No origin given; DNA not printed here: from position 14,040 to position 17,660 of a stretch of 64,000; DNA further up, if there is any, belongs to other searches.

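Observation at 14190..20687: Uncharacterised chaperone-usher-like fibre locus: DUF4402-type subunits, PapD-like chaperone and a 1050-aa atypical outer-membrane partner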

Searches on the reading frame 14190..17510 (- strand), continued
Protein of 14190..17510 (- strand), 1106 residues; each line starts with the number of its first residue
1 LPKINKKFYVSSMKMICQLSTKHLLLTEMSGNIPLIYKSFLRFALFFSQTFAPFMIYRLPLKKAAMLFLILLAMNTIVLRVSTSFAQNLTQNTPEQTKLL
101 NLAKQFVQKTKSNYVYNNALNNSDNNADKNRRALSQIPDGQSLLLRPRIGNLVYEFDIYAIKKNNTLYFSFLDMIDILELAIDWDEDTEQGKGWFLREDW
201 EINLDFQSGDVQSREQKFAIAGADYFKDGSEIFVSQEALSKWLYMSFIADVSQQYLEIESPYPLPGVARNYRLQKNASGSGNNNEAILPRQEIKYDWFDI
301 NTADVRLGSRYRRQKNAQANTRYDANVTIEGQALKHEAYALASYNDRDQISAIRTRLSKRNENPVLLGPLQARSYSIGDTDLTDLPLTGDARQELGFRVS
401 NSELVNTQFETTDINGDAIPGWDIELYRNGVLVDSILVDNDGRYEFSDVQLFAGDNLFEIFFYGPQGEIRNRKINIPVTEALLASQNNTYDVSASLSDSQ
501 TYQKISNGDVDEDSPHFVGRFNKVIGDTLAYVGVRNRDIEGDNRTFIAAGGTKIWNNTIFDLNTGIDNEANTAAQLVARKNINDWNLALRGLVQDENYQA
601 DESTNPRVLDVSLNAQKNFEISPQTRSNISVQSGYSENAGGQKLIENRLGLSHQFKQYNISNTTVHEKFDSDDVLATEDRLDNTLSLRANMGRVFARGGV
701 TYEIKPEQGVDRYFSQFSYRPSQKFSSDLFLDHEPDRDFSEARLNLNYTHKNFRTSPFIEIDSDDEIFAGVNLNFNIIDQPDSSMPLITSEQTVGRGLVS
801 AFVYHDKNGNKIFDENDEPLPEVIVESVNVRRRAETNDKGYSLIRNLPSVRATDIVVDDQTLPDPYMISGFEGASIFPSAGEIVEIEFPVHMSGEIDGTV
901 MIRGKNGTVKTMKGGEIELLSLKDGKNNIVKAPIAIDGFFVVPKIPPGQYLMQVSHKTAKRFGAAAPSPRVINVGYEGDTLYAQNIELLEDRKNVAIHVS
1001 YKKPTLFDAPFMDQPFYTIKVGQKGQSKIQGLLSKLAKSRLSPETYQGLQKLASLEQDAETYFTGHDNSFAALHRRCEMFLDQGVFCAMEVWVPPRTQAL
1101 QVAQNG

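Call 65: search_protein_representatives(alignment_id=A2)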
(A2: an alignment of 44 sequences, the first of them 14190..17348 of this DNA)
Query: 44 sequences, 1044 profile positions. Proteins with E-value up to 0.001 (for the whole library): 10719; up to 1e-10: 5514; up to 1e-30: 2895. The best 150 are listed.
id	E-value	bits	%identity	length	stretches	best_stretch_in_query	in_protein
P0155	0.0e+00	1377.7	-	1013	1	5-1031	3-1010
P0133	0.0e+00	1361.3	-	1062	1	20-1033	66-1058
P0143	0.0e+00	1353.4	-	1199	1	32-1043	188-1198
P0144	0.0e+00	1347.8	-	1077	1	9-1032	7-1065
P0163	0.0e+00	1346.5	-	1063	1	17-1039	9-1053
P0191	0.0e+00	1345.2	-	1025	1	7-1037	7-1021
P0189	0.0e+00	1304.9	-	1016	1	57-1033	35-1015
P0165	0.0e+00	1288.1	-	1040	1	13-1041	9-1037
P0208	0.0e+00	1286.8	-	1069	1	9-1040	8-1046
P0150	0.0e+00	1284.1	-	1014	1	42-1040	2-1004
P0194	0.0e+00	1282.7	-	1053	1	11-1033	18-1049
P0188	0.0e+00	1281.4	-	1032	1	17-1031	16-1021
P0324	0.0e+00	1261.2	-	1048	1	13-1042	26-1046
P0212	0.0e+00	1249.1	-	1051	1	7-1041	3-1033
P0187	0.0e+00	1227.0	-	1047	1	14-1037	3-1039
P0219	0.0e+00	1152.0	-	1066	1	10-1038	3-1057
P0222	2.8e-296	1002.0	-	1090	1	13-1038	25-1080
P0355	9.7e-277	937.3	-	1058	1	19-1038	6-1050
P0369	7.5e-260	881.4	-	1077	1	20-1038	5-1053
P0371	2.0e-258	876.7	-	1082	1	32-1038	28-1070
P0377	9.4e-243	824.8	-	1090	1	13-1038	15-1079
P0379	8.4e-242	821.7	-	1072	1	6-1038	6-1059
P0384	8.0e-231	785.3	-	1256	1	71-933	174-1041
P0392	2.4e-225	767.2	-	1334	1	71-942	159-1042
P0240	6.5e-222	755.8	-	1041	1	62-1020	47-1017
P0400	3.5e-219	746.8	-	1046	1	12-1033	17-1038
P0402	1.3e-218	744.9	-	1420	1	77-927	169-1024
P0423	7.1e-203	692.8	-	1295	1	65-929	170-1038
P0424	1.3e-202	692.0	-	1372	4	76-922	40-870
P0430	1.5e-200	685.1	-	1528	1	62-924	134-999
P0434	5.8e-198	676.5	-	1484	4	53-970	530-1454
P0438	1.1e-197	675.7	-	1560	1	60-928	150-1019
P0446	4.3e-195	667.0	-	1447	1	66-940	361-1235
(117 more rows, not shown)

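Call 66: list_cluster_members(proteins=[P0384, P0392, P0402, P0430, P0438, P0424, P0434, P0446, P0226, P0238])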
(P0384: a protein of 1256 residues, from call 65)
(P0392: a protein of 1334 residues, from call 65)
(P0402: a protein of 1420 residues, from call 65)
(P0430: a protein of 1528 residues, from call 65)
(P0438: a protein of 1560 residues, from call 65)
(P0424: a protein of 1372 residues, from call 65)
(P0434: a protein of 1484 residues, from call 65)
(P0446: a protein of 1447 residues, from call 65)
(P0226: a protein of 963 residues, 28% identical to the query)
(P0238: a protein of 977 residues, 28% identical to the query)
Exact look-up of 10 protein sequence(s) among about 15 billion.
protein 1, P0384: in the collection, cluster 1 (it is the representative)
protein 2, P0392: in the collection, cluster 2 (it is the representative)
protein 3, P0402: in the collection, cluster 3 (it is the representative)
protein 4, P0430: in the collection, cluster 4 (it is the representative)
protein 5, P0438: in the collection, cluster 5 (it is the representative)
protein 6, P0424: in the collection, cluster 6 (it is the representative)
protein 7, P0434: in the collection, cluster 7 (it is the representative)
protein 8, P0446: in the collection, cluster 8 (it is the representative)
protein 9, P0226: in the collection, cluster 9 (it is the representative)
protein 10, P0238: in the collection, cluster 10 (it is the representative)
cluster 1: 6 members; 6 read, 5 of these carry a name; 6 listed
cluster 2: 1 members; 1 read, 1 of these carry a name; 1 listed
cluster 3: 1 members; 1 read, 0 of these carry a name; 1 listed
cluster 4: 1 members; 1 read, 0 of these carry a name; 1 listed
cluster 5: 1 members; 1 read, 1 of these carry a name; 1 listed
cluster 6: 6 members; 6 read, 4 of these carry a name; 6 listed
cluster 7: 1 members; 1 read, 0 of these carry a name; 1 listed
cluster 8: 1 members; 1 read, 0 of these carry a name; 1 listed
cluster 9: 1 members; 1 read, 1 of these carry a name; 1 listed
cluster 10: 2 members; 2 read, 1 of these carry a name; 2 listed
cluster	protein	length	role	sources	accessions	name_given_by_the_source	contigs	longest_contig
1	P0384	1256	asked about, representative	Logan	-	-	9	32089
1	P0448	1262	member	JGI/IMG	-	hypothetical protein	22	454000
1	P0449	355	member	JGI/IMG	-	hypothetical protein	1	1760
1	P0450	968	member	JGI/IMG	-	hypothetical protein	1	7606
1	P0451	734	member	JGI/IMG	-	hypothetical protein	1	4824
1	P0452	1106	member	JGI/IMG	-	hypothetical protein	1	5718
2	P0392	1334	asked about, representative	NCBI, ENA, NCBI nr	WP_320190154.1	SPOR domain-containing protein [uncultured Desulfobacter sp.]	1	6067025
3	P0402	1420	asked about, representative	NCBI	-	-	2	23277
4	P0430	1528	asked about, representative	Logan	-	-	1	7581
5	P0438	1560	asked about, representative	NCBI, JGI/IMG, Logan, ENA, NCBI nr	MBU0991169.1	MAG: carboxypeptidase regulatory-like domain-containing protein [Proteobacteria bacterium] | carboxypeptidase regulatory-like domain-containing protein [Pseudomonadota bacterium]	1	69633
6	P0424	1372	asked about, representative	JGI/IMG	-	hypothetical protein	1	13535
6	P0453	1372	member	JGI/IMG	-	hypothetical protein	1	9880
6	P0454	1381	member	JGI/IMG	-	hypothetical protein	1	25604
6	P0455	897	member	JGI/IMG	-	hypothetical protein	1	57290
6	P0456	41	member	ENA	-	-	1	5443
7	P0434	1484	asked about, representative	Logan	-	-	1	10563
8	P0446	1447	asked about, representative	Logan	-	-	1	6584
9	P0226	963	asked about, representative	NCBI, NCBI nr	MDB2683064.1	stalk domain-containing protein [Alphaproteobacteria bacterium]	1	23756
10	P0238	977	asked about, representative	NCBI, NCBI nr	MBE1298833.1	MAG: hypothetical protein GJ680_02835 [Alteromonadaceae bacterium] | hypothetical protein [Alteromonadaceae bacterium]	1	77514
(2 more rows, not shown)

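Call 68: search_protein_families(library=pfam, proteins=[P0384, P0392, P0402, P0430, P0438, P0424, P0238], max_evalue=0.01)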
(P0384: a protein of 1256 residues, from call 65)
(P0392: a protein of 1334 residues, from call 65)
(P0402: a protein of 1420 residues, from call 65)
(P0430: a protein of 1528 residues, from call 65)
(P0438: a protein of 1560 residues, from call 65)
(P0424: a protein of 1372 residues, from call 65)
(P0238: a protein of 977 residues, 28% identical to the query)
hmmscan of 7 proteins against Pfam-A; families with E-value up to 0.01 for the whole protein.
P0384 (1256 aa): 6 families
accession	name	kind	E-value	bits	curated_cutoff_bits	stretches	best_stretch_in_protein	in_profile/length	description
PF13620.12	CarboxypepD_reg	-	3e-12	47.2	32.3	1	949-998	7-55/82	Carboxypeptidase regulatory-like domain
PF05036.18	SPOR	-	3.9e-11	43.5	21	2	1169-1245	3-70/76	SPOR domain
PF17210.9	SdrD_B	-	8.4e-11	42.5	29.7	1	951-1024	18-90/112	SdrD B-like domain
PF17802.7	SpaA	-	3.7e-07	30.7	23.1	1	947-996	6-57/91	Prealbumin-like fold domain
PF00577.26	Usher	-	7.7e-05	22.2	27.1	0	866-910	486-527/549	Outer membrane usher protein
PF07833.16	Cu_amine_oxidN1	-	8.3e-05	22.9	24.2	1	203-290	16-100/108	Copper amine oxidase N-terminal domain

P0392 (1334 aa): 6 families
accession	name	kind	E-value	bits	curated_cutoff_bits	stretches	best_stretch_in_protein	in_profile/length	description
PF05036.18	SPOR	-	6.2e-19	68.5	21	3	1256-1327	7-69/76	SPOR domain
PF17210.9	SdrD_B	-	7.1e-12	45.9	29.7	1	935-994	21-76/112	SdrD B-like domain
PF13620.12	CarboxypepD_reg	-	1.5e-11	44.9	32.3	1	933-981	9-57/82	Carboxypeptidase regulatory-like domain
PF17802.7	SpaA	-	0.00011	22.7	23.1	1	932-977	10-57/91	Prealbumin-like fold domain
PF07833.16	Cu_amine_oxidN1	-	0.00014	22.2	24.2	1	175-269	4-95/108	Copper amine oxidase N-terminal domain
PF13715.12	CarbopepD_reg_2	-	0.0078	16.7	32.2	0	838-867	5-35/88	CarboxypepD_reg-like domain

P0402 (1420 aa): 5 families
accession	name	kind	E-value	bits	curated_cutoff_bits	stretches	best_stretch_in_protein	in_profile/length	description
PF05036.18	SPOR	-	4.9e-14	52.9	21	2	1344-1411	7-69/76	SPOR domain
PF13620.12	CarboxypepD_reg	-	5e-09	36.8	32.3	0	948-986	16-54/82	Carboxypeptidase regulatory-like domain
PF17210.9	SdrD_B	-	6.2e-08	33.3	29.7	1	951-988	29-66/112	SdrD B-like domain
PF17802.7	SpaA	-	0.0015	19.1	23.1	0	944-985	14-57/91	Prealbumin-like fold domain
PF07833.16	Cu_amine_oxidN1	-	0.0073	16.7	24.2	0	191-285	16-107/108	Copper amine oxidase N-terminal domain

P0430 (1528 aa): 3 families
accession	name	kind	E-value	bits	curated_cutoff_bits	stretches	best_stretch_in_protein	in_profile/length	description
PF13620.12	CarboxypepD_reg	-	5.8e-11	43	32.3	1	908-967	2-57/82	Carboxypeptidase regulatory-like domain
PF17210.9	SdrD_B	-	5.8e-10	39.8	29.7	1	925-991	25-90/112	SdrD B-like domain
PF07833.16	Cu_amine_oxidN1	-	1.6e-05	25.2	24.2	1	170-257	15-99/108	Copper amine oxidase N-terminal domain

P0438 (1560 aa): 5 families
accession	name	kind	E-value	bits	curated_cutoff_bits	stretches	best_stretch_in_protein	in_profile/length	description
PF17210.9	SdrD_B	-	6.5e-14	52.5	29.7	1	933-981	17-65/112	SdrD B-like domain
PF05036.18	SPOR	-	1.7e-12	47.9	21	0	1436-1462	41-66/76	SPOR domain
PF13620.12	CarboxypepD_reg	-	7.8e-12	45.8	32.3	1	932-982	6-56/82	Carboxypeptidase regulatory-like domain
PF17802.7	SpaA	-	0.0002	21.9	23.1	1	935-979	11-57/91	Prealbumin-like fold domain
PF24024.1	DUF7336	-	0.0016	18.7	25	0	1442-1473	17-48/60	Domain of unknown function (DUF7336)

P0424 (1372 aa): 8 families
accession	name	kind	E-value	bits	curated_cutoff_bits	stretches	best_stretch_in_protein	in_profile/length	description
PF13620.12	CarboxypepD_reg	-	4.6e-24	85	32.3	4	1280-1335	2-54/82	Carboxypeptidase regulatory-like domain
PF17210.9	SdrD_B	-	1.2e-22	80.7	29.7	2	796-840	23-67/112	SdrD B-like domain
PF17802.7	SpaA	-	6.5e-12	45.9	23.1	0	1290-1334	11-57/91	Prealbumin-like fold domain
PF22898.2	NOMO1-like_1st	-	2.7e-08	34.2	27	0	923-964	13-55/85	BOS complex subunit NOMO1-like, first beta sandwich domain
PF11974.14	bMG3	-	1.1e-07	32.2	34.9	0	1020-1058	18-56/103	Bacterial alpha-2-macroglobulin MG3 domain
PF09430.16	EMC7_beta-sandw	-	5.1e-06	27.1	26.6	0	1311-1336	21-46/122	ER membrane protein complex subunit 7, beta-sandwich domain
PF14686.12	fn3_3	-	2.5e-05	24.4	24.4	0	1314-1333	30-49/75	Polysaccharide lyase family 4, domain II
PF13715.12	CarbopepD_reg_2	-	0.00065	20.1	32.2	0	1310-1334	25-49/88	CarboxypepD_reg-like domain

P0238 (977 aa): 4 families
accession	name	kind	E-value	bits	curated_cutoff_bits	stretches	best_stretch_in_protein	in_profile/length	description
PF17210.9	SdrD_B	-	1.8e-08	35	29.7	0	814-853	28-66/112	SdrD B-like domain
PF13620.12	CarboxypepD_reg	-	1.2e-07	32.4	32.3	0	814-859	18-62/82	Carboxypeptidase regulatory-like domain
PF17802.7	SpaA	-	0.0058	17.2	23.1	0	814-875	20-80/91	Prealbumin-like fold domain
PF13715.12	CarbopepD_reg_2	-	0.0059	17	32.2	0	827-860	26-59/88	CarboxypepD_reg-like domain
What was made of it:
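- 16734..17087 (-): Usher N-terminal periplasmic domain (residues 88-205). It appears to be of the 'stalk'/Cu_amine_oxidN1 type rather than the PapC_N type. P0430 scores 25.2 bits against a cut-off of 24.2 (call 68).
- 14235..14465 (-): C-terminal beta-alpha-beta-beta-alpha-beta tail (residues 962-1038) with two invariant cysteines: a degenerate SPOR-like domain. Distant family members have true C-terminal SPOR domains, E 6e-19 to 4e-11 (call 68).
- On Chaperone-usher superfamily: usher: P0384 scores 22.2 bits against a cut-off of 27.1 (call 68).
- On SPOR domain (PF05036), usher tail: Distant family members have true C-terminal SPOR domains: P0392 6e-19, P0402 5e-14, P0438 2e-12, P0384 4e-11 (call 68).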

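Call 71: find_encoding_contigs(protein=P0238, flank=7000, max_places=1)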
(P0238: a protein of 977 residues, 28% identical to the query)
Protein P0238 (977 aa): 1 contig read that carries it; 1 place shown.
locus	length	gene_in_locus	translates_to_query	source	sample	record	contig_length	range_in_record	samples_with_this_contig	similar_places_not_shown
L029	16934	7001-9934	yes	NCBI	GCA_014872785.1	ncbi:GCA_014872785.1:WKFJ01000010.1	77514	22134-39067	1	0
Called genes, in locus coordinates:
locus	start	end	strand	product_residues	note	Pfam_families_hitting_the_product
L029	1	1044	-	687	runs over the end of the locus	PF07715:Plug, PF00593:TonB_dep_Rec_b-barrel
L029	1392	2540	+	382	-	PF00465:Fe-ADH, PF13685:Fe-ADH_2, PF25137:ADH_Fe_C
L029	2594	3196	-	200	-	-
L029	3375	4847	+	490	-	-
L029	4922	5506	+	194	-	PF14352:DUF4402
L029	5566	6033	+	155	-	PF14352:DUF4402 (weak)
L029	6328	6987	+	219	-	-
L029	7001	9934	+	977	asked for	PF13620:CarboxypepD_reg (faint), PF17210:SdrD_B (faint), PF22904:NOMO1-like_2nd (weak)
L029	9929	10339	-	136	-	PF03061:4HBT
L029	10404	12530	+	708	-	PF08351:TmcA_N, PF13604:AAA_30 (weak), PF05127:NAT10_TcmA_helicase, PF00583:Acetyltransf_1 (faint), PF13718:GNAT_acetyltr_2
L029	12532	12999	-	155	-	-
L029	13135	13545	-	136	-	-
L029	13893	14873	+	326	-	PF12833:HTH_18, PF00165:HTH_AraC (weak)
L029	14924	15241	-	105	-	-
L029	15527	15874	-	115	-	PF04828:GFA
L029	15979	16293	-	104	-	-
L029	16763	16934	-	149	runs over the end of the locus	PF13671:AAA_33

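Call 72: find_encoding_contigs(protein=P0240, flank=7000, max_places=1)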
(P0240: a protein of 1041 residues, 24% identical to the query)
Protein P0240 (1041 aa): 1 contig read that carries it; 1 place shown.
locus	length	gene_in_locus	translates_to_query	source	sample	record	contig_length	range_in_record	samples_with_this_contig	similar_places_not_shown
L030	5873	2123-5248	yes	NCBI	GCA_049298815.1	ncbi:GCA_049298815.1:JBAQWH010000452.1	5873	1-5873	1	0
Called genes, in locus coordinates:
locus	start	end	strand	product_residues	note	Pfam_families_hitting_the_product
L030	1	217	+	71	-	PF14352:DUF4402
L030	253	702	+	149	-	PF14352:DUF4402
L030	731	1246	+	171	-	PF14352:DUF4402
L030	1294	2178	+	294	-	PF00345:PapD_N (weak)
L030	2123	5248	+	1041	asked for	PF17802:SpaA (faint), PF13620:CarboxypepD_reg (weak), PF22904:NOMO1-like_2nd (weak), PF17210:SdrD_B (weak)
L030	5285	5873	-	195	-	PF07228:SpoIIE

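Call 73: find_encoding_contigs(protein=P0235, flank=7000, max_places=1)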
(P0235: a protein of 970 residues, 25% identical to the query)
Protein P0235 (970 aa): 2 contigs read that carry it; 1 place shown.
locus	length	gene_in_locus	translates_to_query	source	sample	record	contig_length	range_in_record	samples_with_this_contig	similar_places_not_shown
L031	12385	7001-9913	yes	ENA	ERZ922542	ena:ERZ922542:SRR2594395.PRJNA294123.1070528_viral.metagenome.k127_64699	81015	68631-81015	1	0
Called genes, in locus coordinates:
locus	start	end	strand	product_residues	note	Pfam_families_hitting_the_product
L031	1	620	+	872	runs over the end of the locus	PF01411:tRNA-synt_2c, PF07973:tRNA_SAD, PF02272:DHHA1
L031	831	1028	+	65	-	PF02599:CsrA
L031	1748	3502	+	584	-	PF00685:Sulfotransfer_1, PF13469:Sulfotransfer_3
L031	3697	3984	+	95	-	PF04277:OAD_gamma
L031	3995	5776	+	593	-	PF00682:HMGL-like, PF02436:PYC_OADA, PF00364:Biotin_lipoyl, PF25917:BSH_RND (weak), PF25984:BSH_YknX (weak)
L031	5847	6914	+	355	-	PF03977:OAD_beta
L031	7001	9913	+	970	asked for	PF17210:SdrD_B (faint)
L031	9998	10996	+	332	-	-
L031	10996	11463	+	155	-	PF14352:DUF4402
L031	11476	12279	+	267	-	-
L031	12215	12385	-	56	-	?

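Call 75: search_protein_families(library=pfam, proteins=[L030:1294-2178:+, L029:6328-6987:+, L031:11476-12279:+, L029:3375-4847:+, L031:9998-10996:+, L029:4922-5506:+, L029:5566-6033:+], max_evalue=0.1)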
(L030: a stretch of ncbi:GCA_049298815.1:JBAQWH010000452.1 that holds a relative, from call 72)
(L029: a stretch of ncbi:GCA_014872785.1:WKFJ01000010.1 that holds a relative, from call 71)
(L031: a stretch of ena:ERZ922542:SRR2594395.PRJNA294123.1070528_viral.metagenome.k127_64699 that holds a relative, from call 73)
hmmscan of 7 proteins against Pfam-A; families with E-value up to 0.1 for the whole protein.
L030:1294-2178:+ (294 aa): 2 families
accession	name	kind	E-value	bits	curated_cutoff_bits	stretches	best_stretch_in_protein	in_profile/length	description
PF00345.26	PapD_N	-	1.5e-07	31.9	23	1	48-183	4-121/126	Pili and flagellar-assembly chaperone, PapD N-terminal domain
PF17494.7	DUF5429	-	0.029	14.9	27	1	168-190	14-36/76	Family of unknown function (DUF5429)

L029:6328-6987:+ (219 aa): 0 families

L031:11476-12279:+ (267 aa): 4 families
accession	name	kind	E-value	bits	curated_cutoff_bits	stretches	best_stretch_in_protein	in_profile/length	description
PF06280.18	fn3_5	-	4.2e-05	24.7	27.6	1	39-117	10-86/112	Fn3-like domain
PF00345.26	PapD_N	-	0.00017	22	23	1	26-160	3-121/126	Pili and flagellar-assembly chaperone, PapD N-terminal domain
PF22076.2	Cep192_D6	-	0.021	15.5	35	0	27-72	6-57/101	Cep192 domain 6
PF11614.14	FixG_C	-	0.057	14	25.6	0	43-131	37-103/119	IG-like fold at C-terminal of FixG, putative oxidoreductase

L029:3375-4847:+ (490 aa): 2 families
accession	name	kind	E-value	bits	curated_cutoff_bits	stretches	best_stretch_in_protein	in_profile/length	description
PF05036.18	SPOR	-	0.00073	20.3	21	1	446-480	34-66/76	SPOR domain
PF05659.16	RPW8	-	0.087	12.9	30.4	0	38-83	35-80/139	Arabidopsis broad-spectrum mildew resistance protein RPW8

L031:9998-10996:+ (332 aa): 1 family
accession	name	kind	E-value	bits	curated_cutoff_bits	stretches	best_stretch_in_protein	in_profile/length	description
PF05036.18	SPOR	-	2.7e-05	24.8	21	1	248-321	7-74/76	SPOR domain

L029:4922-5506:+ (194 aa): 0 families

L029:5566-6033:+ (155 aa): 1 family
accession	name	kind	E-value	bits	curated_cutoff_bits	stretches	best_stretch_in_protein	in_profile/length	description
PF14352.11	DUF4402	-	1.1e-06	29.8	25.2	1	28-154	7-128/129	Domain of unknown function (DUF4402)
